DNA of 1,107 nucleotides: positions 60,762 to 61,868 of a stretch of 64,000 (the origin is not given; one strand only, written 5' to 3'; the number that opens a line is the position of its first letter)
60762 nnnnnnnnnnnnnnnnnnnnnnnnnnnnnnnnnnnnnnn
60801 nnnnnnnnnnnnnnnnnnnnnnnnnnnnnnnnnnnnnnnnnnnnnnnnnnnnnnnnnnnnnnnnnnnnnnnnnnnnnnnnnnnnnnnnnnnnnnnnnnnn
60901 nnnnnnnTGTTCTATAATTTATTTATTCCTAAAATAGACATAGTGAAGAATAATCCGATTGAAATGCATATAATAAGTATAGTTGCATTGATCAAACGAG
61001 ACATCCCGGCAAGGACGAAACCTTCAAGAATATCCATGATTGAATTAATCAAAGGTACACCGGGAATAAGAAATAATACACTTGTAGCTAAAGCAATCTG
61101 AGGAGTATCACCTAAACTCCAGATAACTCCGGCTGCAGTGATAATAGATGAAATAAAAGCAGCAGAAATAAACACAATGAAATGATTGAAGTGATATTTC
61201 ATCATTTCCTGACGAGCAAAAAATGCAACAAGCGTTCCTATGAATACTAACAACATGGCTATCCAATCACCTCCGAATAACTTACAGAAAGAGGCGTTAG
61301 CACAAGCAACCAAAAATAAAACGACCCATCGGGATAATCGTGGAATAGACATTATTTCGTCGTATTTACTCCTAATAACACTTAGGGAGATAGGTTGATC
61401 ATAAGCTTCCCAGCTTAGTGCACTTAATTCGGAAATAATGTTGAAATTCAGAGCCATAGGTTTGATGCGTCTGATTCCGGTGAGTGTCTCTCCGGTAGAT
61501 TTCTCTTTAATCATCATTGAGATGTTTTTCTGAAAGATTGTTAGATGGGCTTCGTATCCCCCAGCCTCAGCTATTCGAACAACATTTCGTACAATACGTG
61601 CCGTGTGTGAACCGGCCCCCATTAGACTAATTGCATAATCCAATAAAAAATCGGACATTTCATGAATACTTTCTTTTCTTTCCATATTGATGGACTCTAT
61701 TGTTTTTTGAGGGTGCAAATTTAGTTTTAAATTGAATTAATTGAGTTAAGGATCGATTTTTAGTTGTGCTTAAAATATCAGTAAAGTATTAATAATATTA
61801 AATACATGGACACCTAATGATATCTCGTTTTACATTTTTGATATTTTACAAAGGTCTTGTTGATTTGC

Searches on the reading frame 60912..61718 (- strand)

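Call 11: search_protein_families(library=pfam, proteins=[window:60912-61718:-])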
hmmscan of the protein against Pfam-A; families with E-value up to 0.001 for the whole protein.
window:60912-61718:- (268 aa): 1 family
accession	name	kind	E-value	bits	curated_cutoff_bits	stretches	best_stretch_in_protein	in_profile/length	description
PF06738.18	ThrE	-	4e-52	177.5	26.3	1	23-262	1-240/241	Putative threonine/serine exporter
